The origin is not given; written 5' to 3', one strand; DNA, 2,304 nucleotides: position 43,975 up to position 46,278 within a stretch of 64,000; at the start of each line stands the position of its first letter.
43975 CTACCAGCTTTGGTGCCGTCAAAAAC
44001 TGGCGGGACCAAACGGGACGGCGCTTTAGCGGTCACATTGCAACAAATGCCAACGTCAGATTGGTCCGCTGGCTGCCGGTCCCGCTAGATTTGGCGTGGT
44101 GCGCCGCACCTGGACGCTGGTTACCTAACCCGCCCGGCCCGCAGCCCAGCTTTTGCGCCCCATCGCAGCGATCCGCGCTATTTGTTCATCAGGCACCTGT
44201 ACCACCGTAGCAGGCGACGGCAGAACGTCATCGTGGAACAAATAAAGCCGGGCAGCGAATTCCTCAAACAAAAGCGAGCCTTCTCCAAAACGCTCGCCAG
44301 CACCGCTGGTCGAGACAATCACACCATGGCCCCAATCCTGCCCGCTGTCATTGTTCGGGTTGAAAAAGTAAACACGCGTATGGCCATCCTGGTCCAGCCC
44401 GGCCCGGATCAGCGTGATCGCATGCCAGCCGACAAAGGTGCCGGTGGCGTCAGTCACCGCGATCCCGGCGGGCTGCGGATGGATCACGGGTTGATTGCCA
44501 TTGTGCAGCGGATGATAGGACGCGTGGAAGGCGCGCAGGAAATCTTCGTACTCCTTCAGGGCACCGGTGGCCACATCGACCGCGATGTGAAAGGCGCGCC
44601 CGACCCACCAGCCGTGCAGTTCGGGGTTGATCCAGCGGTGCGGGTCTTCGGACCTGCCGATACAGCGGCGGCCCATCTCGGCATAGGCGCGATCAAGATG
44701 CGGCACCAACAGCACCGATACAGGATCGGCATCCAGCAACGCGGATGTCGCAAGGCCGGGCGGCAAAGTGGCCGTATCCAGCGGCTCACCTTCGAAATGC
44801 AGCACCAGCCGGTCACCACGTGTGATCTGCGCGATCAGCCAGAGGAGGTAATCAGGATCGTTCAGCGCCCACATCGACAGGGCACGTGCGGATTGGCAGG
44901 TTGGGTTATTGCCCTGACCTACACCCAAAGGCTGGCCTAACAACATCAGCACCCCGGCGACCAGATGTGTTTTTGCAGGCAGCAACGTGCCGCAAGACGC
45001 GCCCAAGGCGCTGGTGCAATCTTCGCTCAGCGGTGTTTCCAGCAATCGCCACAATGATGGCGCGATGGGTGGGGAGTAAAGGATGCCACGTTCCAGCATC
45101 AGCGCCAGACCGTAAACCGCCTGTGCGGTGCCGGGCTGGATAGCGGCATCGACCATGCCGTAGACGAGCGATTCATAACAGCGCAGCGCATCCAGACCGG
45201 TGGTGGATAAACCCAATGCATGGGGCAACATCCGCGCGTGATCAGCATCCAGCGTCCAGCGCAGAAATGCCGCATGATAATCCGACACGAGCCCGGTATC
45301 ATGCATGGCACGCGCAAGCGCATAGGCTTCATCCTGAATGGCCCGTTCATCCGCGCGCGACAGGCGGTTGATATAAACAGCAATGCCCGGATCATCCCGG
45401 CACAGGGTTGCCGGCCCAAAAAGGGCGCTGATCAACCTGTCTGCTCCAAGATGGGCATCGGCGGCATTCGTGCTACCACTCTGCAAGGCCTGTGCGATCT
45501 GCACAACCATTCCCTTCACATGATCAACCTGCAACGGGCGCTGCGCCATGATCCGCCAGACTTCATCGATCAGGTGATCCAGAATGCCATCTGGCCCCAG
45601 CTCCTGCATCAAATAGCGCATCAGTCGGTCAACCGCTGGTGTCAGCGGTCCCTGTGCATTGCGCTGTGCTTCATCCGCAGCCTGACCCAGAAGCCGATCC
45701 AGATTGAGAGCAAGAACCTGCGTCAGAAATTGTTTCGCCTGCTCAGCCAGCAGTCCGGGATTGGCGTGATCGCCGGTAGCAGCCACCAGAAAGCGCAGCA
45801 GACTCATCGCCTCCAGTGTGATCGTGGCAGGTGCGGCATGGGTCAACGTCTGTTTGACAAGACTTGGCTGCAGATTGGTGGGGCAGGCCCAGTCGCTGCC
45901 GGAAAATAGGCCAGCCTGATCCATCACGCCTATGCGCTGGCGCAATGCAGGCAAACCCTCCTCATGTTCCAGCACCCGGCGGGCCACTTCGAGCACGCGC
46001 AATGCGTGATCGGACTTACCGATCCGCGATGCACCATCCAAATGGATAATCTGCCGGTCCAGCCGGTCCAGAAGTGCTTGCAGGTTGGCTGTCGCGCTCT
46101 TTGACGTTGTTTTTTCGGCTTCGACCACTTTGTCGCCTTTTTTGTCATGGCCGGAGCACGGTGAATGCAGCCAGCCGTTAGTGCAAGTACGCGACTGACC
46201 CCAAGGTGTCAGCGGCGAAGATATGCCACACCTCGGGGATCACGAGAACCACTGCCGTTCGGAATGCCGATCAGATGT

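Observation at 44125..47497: ATP-grasp ligase paired with a large calpain/papain-like cysteine peptidase homologue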

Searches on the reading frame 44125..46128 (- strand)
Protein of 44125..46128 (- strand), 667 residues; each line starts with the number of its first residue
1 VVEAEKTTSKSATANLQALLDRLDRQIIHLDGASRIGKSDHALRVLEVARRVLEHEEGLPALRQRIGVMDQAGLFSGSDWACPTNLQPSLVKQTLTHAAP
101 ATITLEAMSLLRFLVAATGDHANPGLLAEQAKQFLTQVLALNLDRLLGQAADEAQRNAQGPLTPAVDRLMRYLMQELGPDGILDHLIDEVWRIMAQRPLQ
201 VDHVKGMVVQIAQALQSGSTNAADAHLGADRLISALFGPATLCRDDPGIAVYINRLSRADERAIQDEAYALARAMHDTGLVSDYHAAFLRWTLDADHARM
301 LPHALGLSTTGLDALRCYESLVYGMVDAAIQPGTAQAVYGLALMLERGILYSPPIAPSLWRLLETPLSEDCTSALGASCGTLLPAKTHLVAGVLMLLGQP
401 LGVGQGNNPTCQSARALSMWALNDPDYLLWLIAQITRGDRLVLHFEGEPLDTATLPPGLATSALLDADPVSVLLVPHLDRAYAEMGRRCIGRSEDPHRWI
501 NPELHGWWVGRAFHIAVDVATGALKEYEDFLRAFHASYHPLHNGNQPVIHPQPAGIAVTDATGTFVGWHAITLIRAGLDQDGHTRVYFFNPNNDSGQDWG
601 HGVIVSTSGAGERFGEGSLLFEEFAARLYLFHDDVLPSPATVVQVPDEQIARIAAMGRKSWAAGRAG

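Call 3: search_protein_families(library=pfam, proteins=[window:44125-46128:-], max_evalue=1)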
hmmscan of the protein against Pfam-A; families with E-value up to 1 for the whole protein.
window:44125-46128:- (667 aa): 1 family
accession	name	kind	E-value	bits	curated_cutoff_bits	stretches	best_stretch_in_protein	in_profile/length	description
PF09943.14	DUF2175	-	0.29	11.8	25.1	1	6-58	38-90/98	Uncharacterized protein conserved in archaea (DUF2175)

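Call 4: search_protein_families(library=ncbifam, proteins=[window:44125-46128:-], max_evalue=1)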
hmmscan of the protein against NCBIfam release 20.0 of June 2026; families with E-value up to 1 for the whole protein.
window:44125-46128:- (667 aa): 0 families

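Call 5: search_solved_structures(query=window:44125-46128:-, max_evalue=10)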
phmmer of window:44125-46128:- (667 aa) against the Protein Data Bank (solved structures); distinct sequences matched with E-value up to 10: 0.

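Call 7: find_homologous_proteins(query=window:44125-46128:-, max_evalue=0.001)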
Query window:44125-46128:- (667 aa): 2544 proteins with E <= 0.001 among 8000 candidates; the best 120 are listed.
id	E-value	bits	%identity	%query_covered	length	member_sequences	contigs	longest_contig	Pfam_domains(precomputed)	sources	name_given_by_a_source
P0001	0.0e+0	1514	100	100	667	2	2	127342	-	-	-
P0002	0.0e+0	1299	85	100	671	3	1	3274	-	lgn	-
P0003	0.0e+0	1223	80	100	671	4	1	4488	-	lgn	-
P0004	0.0e+0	1215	80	100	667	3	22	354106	-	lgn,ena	-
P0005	0.0e+0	1201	80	100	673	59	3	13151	-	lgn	-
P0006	0.0e+0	1198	79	100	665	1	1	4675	-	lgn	-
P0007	0.0e+0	1191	78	100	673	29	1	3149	-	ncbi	-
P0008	0.0e+0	1187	79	99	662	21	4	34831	-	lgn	-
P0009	0.0e+0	1147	75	100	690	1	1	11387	-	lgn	-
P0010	0.0e+0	1143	77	98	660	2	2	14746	-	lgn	-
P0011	0.0e+0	1130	75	100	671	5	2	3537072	-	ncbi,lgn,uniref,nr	ncbi:hypothetical protein [Roseicitreum antarcticum]|uniref:hypothetical protein n=1 Tax=Roseicitreu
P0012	0.0e+0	1113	74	100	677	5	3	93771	-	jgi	-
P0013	0.0e+0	1103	75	100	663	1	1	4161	-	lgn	-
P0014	0.0e+0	1088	73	99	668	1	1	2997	-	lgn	-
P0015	0.0e+0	1012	69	97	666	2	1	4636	-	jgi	-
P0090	8.6e-252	855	60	99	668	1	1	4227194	-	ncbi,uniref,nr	ncbi:hypothetical protein [Orrella marina]|uniref:Uncharacterized protein n=1 Tax=Orrella marina Tax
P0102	6.3e-242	823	58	97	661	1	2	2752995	-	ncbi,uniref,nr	ncbi:MAG: hypothetical protein Kow0060_16990 [Methylohalobius crimeensis]|uniref:hypothetical protei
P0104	1.1e-241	822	57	97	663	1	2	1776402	-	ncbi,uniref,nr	ncbi:hypothetical protein IEU95_07305 [Hoyosella rhizosphaerae]|uniref:Uncharacterized protein n=1 T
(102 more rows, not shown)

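Call 8: find_encoding_contigs(protein=P0104, flank=8000, max_places=2)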
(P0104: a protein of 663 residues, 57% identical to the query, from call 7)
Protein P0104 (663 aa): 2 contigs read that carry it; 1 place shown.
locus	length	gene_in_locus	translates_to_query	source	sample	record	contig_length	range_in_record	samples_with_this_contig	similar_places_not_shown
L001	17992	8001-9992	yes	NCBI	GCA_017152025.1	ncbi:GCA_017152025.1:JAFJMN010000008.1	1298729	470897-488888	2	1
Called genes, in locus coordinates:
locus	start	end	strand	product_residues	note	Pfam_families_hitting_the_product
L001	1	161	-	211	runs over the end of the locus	PF00753:Lactamase_B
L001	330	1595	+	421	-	-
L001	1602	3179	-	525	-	PF00939:Na_sulph_symp, PF03600:CitMHS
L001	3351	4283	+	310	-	PF11258:DUF3048, PF17479:DUF3048_C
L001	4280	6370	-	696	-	PF04851:ResIII, PF00270:DEAD, PF00271:Helicase_C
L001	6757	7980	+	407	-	-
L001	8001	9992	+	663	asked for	-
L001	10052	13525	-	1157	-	PF01619:Pro_dh, PF00171:Aldedh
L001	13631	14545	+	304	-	PF00126:HTH_1, PF03466:LysR_substrate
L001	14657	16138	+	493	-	PF00474:SSF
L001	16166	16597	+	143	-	PF10604:Polyketide_cyc2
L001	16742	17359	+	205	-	-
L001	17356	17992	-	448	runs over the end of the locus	PF01370:Epimerase, PF08338:DUF1731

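Call 9: find_encoding_contigs(protein=P0102, flank=8000, max_places=2)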
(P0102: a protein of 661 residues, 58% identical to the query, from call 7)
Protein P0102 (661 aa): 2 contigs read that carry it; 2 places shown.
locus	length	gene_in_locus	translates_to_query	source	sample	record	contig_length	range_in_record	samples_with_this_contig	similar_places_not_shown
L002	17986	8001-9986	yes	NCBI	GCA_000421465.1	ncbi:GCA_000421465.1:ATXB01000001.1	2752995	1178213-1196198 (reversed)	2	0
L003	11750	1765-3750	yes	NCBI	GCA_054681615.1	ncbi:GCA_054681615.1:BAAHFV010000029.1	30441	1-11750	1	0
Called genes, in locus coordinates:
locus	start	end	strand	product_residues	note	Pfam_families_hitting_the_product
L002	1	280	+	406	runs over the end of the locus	PF01548:DEDD_Tnp_IS110, PF02371:Transposase_20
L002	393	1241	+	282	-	PF01797:Y1_Tnp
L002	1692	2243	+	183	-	PF01243:PNPOx_N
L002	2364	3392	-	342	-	PF01118:Semialdhyde_dh, PF22698:Semialdhyde_dhC_1, PF02774:Semialdhyde_dhC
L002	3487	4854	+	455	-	PF00696:AA_kinase, PF22468:ACT_9 (weak)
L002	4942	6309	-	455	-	PF00497:SBP_bac_3, PF01464:SLT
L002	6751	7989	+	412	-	-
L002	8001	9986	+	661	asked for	-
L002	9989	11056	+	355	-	PF00814:TsaD, PF22521:HypF_C_2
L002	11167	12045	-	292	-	PF20533:DUF6748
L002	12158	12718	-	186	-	PF02660:G3P_acyltransf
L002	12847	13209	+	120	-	PF02152:FolB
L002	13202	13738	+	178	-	PF01288:HPPK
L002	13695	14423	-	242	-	PF00106:adh_short, PF01370:Epimerase (weak), PF08659:KR, PF23441:SDR, PF13561:adh_short_C2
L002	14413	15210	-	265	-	PF01925:TauE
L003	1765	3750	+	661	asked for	-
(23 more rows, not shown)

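Call 10: find_encoding_contigs(protein=P0090, flank=8000, max_places=2)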
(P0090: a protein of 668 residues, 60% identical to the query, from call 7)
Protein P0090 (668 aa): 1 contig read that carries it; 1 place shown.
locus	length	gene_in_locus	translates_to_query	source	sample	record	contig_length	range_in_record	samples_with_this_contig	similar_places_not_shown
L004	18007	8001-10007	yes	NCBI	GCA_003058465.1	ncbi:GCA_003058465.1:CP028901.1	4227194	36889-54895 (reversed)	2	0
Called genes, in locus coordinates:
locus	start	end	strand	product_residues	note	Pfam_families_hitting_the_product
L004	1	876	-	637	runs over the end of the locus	PF00884:Sulfatase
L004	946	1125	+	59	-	-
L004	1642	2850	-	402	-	PF00990:GGDEF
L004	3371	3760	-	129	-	PF13670:PepSY_2, PF03413:PepSY (faint)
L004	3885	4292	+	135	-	PF03413:PepSY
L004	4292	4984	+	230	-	PF00072:Response_reg, PF00486:Trans_reg_C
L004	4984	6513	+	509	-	PF26769:HAMP_PhoQ, PF02518:HATPase_c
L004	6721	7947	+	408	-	-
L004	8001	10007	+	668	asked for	-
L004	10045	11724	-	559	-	PF15420:Abhydrolase_9_N, PF10081:Abhydrolase_9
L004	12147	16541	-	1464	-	-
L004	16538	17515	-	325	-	-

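Call 26: search_solved_structures(query=A1, max_evalue=10, show_alignments=2)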
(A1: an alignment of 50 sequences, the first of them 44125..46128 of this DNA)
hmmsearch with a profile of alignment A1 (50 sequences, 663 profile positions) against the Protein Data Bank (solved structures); distinct sequences matched with E-value up to 10: 2.
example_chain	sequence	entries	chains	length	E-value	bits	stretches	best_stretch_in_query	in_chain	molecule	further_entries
9hqu_A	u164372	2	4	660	0.27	12.6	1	56-169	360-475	DUF3732 domain-containing protein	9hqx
4xrp_C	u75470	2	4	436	2.2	9.6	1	513-541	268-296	Hen1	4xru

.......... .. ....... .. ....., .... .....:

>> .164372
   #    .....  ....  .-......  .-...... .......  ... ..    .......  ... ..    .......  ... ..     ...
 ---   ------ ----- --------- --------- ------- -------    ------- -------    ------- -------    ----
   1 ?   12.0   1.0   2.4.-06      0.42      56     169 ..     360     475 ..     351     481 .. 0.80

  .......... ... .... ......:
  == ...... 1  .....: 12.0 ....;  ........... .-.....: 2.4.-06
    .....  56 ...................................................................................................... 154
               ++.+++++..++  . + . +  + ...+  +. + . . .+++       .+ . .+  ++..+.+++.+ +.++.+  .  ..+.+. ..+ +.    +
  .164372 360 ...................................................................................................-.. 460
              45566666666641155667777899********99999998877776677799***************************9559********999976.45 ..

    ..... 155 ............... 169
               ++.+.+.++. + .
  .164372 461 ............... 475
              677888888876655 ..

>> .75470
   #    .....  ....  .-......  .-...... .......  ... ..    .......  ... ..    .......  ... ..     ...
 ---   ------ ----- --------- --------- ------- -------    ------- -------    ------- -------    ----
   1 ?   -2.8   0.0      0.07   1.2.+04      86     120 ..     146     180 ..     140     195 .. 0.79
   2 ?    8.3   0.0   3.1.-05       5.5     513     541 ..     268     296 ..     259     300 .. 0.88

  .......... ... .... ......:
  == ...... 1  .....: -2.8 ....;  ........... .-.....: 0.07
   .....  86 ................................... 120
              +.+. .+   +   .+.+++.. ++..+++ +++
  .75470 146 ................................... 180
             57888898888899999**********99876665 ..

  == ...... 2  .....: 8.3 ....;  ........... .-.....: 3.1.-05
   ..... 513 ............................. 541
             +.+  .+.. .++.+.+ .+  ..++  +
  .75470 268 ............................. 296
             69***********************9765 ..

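Call 28: predict_structure(alignment_id=A1)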
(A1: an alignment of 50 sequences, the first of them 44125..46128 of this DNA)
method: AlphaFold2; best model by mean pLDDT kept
length: 667 residues; sequences in the alignment: 50
mean_pLDDT: 82.2   pTM: 0.69
mean pLDDT of the five models: 82.2, 81.4, 78.7, 77.9, 76.5
residues with pLDDT >= 90: 257; 70-90: 267; 50-70: 120; < 50: 23
segments of 3 or more residues with pLDDT < 50: 1-9, 406-410, 501-507
pLDDT, mean of each block of 10 residues (from residue 1): 43 84 97 91 96 94 95 91 85 88 96 92 84 86 72 63 91 83 67 63 64 58 56 66 83 95 93 85 93 93 95 92 96 93 93 82 89 91 95 91 51 78 83 88 78 80 69 88 82 64 46 82 91 88 68 83 85 86 89 68 86 87 93 70 85 92 81
secondary structure, 60 per line:
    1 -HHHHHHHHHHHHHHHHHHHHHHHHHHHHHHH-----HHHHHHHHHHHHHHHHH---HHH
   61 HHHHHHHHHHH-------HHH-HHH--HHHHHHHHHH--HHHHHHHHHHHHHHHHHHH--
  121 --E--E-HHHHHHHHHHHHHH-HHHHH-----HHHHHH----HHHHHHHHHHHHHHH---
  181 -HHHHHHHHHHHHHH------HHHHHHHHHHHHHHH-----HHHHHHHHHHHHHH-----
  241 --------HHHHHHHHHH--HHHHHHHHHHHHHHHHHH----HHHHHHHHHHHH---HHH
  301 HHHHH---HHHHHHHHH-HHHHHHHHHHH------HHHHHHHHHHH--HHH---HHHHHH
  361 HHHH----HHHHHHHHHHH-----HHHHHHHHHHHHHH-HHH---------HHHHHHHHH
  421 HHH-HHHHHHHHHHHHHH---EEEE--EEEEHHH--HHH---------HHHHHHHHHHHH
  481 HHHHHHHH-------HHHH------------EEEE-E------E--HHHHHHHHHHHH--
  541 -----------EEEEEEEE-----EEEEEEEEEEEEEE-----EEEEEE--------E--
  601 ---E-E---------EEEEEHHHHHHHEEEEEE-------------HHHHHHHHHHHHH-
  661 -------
elements in order: H2-32 H38-54 H58-71 H88-97 H100-118 H128-141 H143-147 H153-158 H163-177 H182-195 H202-216 H222-235 H249-258 H261-278 H283-294 H298-305 H309-317 H319-329 H336-346 H355-364 H369-379 H385-398 H412-423 H425-438 E442-445 E448-451 H469-488 H496-499 E512-515 H527-538 E552-559 E565-578 E584-589 E616-620 H621-627 E628-633 H647-659

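Call 30: fold_search(model_id=the predicted structure, library=pdb)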
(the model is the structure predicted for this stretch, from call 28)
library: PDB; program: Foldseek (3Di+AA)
matches with E <= 10: 236; with E <= 0.001: 0
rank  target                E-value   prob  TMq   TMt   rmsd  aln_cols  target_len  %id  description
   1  7sqc_J2               1.8e-01  0.33  0.17  0.21  17.7       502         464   12  Ciliary C1 central pair apparatus isolated from Chlamydomonas reinhardtii (released 2022-04-13)
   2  6idp                  2.6e-01  0.07  0.08  0.11  28.0       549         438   12  Crystal structure of Vibrio cholerae MATE transporter VcmN in the straight form (released 2019-01-16)
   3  4hnm                  5.9e-01  0.14  0.15  0.17  18.0       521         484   11  Crystal structure of human catenin-beta-like 1 56 kDa fragment (released 2013-07-31)
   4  4cb8                  6.4e-01  0.16  0.17  0.21  20.0       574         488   10  Structural and mutational analysis reveals that CTNNBL1 binds NLSs in a manner distinct from that of its closest armadil (released 2013-12-04)
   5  8fh3_B                6.7e-01  0.06  0.09  0.07  27.0       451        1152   14  Human IFT-A complex structures provide molecular insights into ciliary transport (released 2023-02-22)
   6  7sqc_H5               8.7e-01  0.15  0.17  0.22  18.0       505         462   11  Ciliary C1 central pair apparatus isolated from Chlamydomonas reinhardtii (released 2022-04-13)
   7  6yxx_EN               9.1e-01  0.14  0.15  0.16  22.2       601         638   11  State A of the Trypanosoma brucei mitoribosomal large subunit assembly intermediate (released 2020-10-14)
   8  8t1o_A                9.1e-01  0.13  0.15  0.16  19.9       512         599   11  AP2 bound to MSP2N2 nanodisc with Tgn38 cargo peptide; composite map (released 2023-07-12)
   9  4l8t                  9.1e-01  0.09  0.11  0.16  15.6       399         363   10  Structure of the Cargo Binding Domain from Human Myosin Vc (released 2013-10-09)
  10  6ids                  9.1e-01  0.04  0.08  0.11  28.5       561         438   14  Crystal structure of Vibrio cholerae MATE transporter VcmN D35N mutant (released 2019-01-16)
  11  7sqc_H4               9.9e-01  0.10  0.14  0.17  18.4       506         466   13  Ciliary C1 central pair apparatus isolated from Chlamydomonas reinhardtii (released 2022-04-13)
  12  8ptw_CV               1.1e+00  0.08  0.13  0.15  19.7       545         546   14  Chaetomium thermophilum Rix1-complex (released 2023-11-15)
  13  7rfy_A                1.1e+00  0.13  0.18  0.25  14.3       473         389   11  Importin alpha3 in complex with MERS ORF4B (released 2021-07-28)
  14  7p46_E                1.1e+00  0.08  0.07  0.13  24.0       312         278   14  Crystal Structure of Xanthomonas campestris Tryptophan 2,3-dioxygenase (TDO) (released 2021-10-06)
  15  9j0a_A                1.2e+00  0.15  0.19  0.15  15.6       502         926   15  Complex structure of ANKRD11/STAG2/RAD21 (released 2025-03-19)
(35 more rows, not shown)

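Call 31: search_protein_representatives(alignment_id=A1)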
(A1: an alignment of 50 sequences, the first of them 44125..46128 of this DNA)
Query: 50 sequences, 663 profile positions. Proteins with E-value up to 0.001 (for the whole library): 299; up to 1e-10: 243; up to 1e-30: 133. The best 150 are listed.
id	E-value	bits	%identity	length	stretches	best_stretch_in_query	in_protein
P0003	0.0e+00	1147.9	-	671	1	4-661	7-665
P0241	6.3e-229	778.0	-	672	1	7-659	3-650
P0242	3.7e-222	755.7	-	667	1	10-661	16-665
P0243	2.7e-199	680.1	-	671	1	13-661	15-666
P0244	2.2e-170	584.6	-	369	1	313-662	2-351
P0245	1.1e-168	578.9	-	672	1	9-658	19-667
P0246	1.8e-167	574.9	-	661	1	11-659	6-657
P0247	1.6e-166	571.8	-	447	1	225-659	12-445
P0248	2.2e-166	571.3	-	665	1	13-658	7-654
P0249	3.9e-165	567.2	-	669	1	13-658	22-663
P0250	3.7e-164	564.0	-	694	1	4-657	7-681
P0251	4.6e-164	563.7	-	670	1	14-658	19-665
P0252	6.9e-164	563.1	-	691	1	9-658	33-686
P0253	1.8e-163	561.7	-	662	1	17-658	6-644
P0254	3.1e-159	547.7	-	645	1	19-659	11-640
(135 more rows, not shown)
